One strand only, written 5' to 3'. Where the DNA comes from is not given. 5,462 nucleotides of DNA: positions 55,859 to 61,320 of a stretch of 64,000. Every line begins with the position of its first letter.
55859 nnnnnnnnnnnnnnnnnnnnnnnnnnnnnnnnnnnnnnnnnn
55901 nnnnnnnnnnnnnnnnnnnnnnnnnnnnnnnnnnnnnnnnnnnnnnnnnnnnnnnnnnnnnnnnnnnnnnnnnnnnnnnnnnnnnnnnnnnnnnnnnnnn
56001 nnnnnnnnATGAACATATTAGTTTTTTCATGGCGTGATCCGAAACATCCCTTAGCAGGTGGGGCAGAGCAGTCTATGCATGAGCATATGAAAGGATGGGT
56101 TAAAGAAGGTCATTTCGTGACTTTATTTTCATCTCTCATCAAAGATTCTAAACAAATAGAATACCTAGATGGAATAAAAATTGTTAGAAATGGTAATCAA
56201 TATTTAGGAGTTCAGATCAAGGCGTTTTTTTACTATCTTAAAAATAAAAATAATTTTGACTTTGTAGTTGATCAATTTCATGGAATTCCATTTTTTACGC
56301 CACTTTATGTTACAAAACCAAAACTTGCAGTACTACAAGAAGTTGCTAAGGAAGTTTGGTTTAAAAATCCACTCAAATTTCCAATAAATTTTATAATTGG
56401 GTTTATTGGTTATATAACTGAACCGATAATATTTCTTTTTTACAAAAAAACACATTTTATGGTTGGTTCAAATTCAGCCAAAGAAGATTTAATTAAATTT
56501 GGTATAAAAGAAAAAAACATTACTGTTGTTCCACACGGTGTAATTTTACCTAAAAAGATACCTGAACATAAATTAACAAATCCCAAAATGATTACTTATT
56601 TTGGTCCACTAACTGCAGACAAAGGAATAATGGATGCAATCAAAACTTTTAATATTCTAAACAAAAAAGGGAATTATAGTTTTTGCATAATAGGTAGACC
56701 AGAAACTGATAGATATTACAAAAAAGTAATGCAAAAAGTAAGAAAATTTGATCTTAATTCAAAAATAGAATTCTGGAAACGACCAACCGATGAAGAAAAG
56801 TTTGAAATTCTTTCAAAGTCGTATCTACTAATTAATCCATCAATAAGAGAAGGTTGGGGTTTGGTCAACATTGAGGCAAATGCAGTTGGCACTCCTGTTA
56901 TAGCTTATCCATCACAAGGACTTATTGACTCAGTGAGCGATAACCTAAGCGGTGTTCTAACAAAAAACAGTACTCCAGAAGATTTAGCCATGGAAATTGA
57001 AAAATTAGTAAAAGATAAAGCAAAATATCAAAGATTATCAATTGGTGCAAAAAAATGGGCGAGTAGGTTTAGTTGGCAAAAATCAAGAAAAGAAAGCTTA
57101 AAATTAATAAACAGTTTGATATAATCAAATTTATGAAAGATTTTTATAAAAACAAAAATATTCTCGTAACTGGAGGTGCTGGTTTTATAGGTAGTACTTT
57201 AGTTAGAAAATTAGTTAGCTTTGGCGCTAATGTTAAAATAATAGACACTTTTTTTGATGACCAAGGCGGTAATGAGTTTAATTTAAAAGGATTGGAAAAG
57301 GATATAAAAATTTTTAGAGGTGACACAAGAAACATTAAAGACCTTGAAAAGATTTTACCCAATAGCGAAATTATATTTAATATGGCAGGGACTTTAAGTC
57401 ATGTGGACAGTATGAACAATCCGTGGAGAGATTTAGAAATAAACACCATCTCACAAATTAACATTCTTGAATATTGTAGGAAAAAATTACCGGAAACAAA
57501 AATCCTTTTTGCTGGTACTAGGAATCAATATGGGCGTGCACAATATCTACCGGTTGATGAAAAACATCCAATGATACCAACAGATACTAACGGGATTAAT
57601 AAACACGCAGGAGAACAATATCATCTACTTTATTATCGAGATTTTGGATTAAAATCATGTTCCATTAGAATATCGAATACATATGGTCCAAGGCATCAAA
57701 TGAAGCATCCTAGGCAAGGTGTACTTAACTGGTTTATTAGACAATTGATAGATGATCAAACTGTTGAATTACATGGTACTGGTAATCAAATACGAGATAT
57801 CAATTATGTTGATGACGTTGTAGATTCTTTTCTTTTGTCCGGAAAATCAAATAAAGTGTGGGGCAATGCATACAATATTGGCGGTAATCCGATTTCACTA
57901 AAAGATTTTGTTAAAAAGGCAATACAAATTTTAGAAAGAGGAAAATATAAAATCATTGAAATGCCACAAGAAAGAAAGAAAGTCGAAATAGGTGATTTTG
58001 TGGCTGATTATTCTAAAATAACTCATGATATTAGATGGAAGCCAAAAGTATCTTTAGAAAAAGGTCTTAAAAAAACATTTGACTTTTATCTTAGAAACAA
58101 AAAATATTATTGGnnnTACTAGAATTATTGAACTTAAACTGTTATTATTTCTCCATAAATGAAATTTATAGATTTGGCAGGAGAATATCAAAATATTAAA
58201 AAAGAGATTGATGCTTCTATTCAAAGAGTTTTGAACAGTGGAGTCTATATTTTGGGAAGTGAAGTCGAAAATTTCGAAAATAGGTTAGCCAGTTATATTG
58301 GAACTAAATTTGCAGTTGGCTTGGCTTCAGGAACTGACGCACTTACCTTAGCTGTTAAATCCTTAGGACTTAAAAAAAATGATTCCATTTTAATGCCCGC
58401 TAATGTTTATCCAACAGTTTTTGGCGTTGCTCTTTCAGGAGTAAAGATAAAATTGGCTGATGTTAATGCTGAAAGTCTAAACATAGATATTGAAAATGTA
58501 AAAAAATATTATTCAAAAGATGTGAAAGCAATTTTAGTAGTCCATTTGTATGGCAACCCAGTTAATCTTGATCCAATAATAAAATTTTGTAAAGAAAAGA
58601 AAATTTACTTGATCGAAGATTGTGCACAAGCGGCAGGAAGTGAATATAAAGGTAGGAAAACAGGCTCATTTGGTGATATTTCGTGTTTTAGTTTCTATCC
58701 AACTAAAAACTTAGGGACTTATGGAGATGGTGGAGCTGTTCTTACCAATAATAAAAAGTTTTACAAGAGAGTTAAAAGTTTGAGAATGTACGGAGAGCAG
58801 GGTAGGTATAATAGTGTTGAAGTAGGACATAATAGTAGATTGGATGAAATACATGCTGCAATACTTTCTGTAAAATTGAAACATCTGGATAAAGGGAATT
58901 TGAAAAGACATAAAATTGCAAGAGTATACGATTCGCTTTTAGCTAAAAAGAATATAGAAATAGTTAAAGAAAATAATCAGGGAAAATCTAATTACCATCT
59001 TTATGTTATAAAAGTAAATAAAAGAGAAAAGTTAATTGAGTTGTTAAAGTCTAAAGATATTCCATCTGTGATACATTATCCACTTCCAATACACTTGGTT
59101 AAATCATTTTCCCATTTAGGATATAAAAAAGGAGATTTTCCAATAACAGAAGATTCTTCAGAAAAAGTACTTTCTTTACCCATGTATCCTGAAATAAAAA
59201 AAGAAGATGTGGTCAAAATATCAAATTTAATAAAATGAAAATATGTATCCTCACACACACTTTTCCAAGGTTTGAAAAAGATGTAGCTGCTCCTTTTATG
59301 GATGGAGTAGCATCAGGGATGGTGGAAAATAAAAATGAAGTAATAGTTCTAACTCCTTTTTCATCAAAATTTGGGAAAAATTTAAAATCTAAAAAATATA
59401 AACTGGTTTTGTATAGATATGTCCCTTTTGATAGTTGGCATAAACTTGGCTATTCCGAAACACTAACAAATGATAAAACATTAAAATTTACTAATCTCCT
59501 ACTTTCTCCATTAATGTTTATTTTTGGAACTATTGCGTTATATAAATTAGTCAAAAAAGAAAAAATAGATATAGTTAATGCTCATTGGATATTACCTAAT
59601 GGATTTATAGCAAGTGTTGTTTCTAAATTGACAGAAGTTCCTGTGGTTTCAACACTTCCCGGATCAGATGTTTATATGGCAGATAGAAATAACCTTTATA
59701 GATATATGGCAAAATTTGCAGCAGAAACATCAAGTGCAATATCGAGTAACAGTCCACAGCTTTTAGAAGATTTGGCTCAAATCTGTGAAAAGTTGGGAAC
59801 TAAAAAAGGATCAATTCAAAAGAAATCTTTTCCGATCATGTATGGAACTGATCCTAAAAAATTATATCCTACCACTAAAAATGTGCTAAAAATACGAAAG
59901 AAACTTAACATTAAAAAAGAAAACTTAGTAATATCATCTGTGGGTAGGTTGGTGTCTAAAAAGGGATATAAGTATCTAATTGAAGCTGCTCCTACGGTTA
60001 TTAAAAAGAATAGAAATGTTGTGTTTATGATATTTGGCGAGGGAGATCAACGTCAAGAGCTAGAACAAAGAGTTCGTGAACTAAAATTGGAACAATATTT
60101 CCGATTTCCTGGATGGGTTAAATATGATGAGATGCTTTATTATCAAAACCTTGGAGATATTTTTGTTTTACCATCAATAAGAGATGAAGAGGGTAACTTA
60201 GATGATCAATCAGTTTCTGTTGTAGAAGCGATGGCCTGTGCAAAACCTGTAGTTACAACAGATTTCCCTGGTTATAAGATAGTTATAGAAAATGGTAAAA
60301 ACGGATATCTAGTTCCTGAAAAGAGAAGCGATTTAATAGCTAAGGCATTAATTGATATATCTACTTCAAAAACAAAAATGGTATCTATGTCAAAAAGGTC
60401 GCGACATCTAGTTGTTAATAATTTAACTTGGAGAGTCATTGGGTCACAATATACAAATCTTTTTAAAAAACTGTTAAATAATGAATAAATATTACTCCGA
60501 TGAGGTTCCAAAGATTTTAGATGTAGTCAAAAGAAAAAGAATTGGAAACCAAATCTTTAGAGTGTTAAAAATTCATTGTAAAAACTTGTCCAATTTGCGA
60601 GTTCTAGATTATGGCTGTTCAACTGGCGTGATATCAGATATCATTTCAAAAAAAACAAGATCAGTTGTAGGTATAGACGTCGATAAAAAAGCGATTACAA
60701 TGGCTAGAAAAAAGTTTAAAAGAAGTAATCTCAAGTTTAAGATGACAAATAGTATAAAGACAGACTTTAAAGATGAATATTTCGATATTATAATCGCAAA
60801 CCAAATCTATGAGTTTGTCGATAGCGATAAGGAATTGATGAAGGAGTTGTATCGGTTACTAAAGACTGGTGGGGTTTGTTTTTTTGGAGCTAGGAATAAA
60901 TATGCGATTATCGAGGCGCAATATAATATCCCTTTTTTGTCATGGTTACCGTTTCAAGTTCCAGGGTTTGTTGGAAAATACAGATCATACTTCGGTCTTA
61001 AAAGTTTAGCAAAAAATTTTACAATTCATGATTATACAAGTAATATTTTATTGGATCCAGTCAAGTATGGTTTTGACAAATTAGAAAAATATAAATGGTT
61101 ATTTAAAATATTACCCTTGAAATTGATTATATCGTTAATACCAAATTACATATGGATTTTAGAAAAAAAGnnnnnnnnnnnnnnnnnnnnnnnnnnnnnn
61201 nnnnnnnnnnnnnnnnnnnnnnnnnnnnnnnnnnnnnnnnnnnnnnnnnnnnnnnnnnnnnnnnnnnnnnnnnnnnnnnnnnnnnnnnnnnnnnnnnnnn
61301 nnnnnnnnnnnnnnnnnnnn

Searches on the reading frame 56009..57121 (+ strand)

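Call 47: search_protein_families(library=pfam, proteins=[window:56009-57121:+], max_evalue=0.01)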
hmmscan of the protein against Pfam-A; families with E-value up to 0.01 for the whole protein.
window:56009-57121:+ (371 aa): 4 families
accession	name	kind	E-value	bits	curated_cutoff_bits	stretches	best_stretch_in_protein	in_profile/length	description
PF00534.26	Glycos_transf_1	-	1.1e-28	100.3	26.4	1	187-350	9-172/172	Glycosyl transferases group 1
PF13692.12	Glyco_trans_1_4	-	6.8e-19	69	27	1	193-336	2-142/142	Glycosyl transferases group 1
PF20706.3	GT4-conflict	-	6.9e-09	35.6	26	1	191-321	196-332/385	Family 4 Glycosyltransferase in conflict systems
PF13439.12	Glyco_transf_4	-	2.6e-08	34.5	28.5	1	148-178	135-166/170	Glycosyltransferase Family 4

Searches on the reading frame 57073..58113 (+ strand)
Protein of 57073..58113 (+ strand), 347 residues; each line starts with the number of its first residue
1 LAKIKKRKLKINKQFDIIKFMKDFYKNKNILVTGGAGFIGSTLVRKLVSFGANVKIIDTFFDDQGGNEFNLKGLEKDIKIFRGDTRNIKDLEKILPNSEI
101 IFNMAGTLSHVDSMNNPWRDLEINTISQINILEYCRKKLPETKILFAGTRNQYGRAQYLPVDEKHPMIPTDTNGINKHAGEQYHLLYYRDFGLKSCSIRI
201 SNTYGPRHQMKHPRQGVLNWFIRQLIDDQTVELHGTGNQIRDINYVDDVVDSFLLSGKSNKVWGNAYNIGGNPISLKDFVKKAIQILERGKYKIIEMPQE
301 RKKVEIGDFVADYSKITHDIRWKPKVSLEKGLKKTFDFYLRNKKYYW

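Call 47: search_protein_families(library=pfam, proteins=[window:57073-58113:+], max_evalue=0.01)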
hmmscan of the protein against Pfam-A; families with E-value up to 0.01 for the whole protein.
window:57073-58113:+ (347 aa): 5 families
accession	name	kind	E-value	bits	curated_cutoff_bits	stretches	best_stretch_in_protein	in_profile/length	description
PF01370.27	Epimerase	-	2.7e-42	145.3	20.9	1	30-270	1-240/240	NAD dependent epimerase/dehydratase family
PF16363.11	GDP_Man_Dehyd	-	7.8e-42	144.3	27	1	31-335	1-332/332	GDP-mannose 4,6 dehydratase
PF01073.25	3Beta_HSD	-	2.8e-13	50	22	1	31-258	1-230/280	3-beta hydroxysteroid dehydrogenase/isomerase family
PF02719.21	Polysacc_synt_2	-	7e-06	25.9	20.2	1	30-138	1-118/293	Polysaccharide biosynthesis protein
PF07993.18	NAD_binding_4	-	1e-05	25.3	20.1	0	32-56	1-26/258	Male sterility protein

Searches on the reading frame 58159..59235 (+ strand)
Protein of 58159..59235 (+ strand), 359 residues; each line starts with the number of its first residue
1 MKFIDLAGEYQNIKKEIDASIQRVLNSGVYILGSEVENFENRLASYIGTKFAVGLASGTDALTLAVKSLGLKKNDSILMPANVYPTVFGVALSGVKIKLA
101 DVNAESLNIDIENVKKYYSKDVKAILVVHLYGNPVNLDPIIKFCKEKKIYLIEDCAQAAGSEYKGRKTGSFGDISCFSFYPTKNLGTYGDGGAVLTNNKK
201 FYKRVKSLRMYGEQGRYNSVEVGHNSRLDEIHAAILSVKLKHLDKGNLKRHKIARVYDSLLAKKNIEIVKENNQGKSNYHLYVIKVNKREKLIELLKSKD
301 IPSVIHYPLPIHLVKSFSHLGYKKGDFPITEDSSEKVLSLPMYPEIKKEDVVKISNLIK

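Call 47: search_protein_families(library=pfam, proteins=[window:58159-59235:+], max_evalue=0.01)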
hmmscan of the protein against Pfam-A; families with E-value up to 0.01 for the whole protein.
window:58159-59235:+ (359 aa): 4 families
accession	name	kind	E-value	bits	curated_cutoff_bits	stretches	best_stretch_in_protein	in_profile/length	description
PF01041.23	DegT_DnrJ_EryC1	-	3.4e-99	332.9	19.8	1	12-357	2-358/360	DegT/DnrJ/EryC1/StrS aminotransferase family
PF00266.25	Aminotran_5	-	3.4e-05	23.4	21.5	1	34-161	43-182/371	Aminotransferase class-V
PF01053.26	Cys_Met_Meta_PP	-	5.8e-05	22.2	27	1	36-209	54-227/381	Cys/Met metabolism PLP-dependent enzyme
PF01212.27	Beta_elim_lyase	-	0.00038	20.3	27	1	30-216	28-231/288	Beta-eliminating lyase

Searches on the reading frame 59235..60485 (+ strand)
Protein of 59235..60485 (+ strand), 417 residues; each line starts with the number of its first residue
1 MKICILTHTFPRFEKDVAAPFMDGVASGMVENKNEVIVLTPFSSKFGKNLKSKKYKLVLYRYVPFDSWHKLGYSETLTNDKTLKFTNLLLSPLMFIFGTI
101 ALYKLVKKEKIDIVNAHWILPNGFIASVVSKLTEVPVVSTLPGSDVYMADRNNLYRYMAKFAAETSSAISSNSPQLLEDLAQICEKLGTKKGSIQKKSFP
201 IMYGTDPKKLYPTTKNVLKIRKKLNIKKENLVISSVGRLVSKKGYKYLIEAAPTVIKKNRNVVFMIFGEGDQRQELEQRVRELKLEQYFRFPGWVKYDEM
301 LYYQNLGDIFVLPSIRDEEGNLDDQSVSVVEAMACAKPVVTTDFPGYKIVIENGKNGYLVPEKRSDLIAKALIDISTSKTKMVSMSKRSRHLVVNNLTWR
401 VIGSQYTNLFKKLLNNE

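Call 47: search_protein_families(library=pfam, proteins=[window:59235-60485:+], max_evalue=0.01)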
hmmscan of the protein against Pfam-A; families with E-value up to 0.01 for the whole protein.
window:59235-60485:+ (417 aa): 6 families
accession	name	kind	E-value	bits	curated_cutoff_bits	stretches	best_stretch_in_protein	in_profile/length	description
PF00534.26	Glycos_transf_1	-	8.3e-37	126.8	26.4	1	219-390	4-170/172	Glycosyl transferases group 1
PF13692.12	Glyco_trans_1_4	-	5.1e-32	111.5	27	1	232-375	3-139/142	Glycosyl transferases group 1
PF13477.12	Glyco_trans_4_2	-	2.3e-12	47.7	23.4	1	98-173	62-139/139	Glycosyl transferase 4-like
PF13439.12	Glyco_transf_4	-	3.1e-06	27.7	28.5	1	51-182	37-150/170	Glycosyltransferase Family 4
PF13579.12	Glyco_trans_4_4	-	7.1e-05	23.6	29.7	1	101-182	62-144/158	Glycosyl transferase 4-like domain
PF13524.12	Glyco_trans_1_2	-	0.005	17.2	25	1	258-400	11-136/144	Glycosyl transferase-like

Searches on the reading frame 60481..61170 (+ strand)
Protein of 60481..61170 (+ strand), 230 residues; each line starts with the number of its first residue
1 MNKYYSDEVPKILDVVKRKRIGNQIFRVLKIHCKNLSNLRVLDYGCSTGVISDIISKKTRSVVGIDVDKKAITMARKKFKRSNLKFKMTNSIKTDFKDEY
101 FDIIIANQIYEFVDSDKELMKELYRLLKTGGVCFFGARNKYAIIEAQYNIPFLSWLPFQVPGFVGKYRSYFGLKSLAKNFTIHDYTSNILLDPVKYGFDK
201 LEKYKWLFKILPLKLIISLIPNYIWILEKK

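Call 47: search_protein_families(library=pfam, proteins=[window:60481-61170:+], max_evalue=0.01)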
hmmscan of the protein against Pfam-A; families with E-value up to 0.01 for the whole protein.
window:60481-61170:+ (230 aa): 15 families
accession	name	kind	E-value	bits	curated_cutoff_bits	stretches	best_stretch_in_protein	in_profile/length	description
PF08241.18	Methyltransf_11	-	3.6e-19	69.6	21.2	1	42-135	1-95/95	Methyltransferase domain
PF13649.12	Methyltransf_25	-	9e-17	62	27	1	41-131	1-97/97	Methyltransferase domain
PF13847.12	Methyltransf_31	-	2.4e-16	60.2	27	1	37-135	3-109/145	Methyltransferase domain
PF13489.12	Methyltransf_23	-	3e-15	56.8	27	1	34-179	19-153/164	Methyltransferase domain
PF08242.18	Methyltransf_12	-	7.9e-13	49.4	30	1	42-133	1-98/98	Methyltransferase domain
PF01209.24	Ubie_methyltran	-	4.7e-11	42.9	20.1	1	29-185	40-203/233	ubiE/COQ5 methyltransferase family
PF06325.19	PrmA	-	2.5e-10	40.8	22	1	38-134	162-257/296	Ribosomal protein L11 methyltransferase (PrmA)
PF05175.20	MTS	-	6.7e-09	36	23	1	35-107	29-105/170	Methyltransferase small domain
PF05401.17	NodS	-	4.3e-07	30.4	24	1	27-137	33-146/201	Nodulation protein S (NodS)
PF01739.24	CheR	-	1.9e-05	24.6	27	0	80-139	116-177/195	CheR methyltransferase, SAM binding domain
PF07021.18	MetW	-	2.1e-05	24.7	21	1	40-137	16-114/193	Methionine biosynthesis protein MetW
PF01728.25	FtsJ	-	4.1e-05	24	24.1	1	37-118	21-108/181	FtsJ-like methyltransferase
PF03848.20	TehB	-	0.0016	18.3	20.4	1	33-131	26-128/193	Tellurite resistance protein TehB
PF00398.26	RrnaAD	-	0.0016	18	24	1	20-101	17-95/263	Ribosomal RNA adenine dimethylase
PF03602.21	Cons_hypoth95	-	0.0044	17.1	24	1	20-143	27-158/182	Conserved hypothetical protein 95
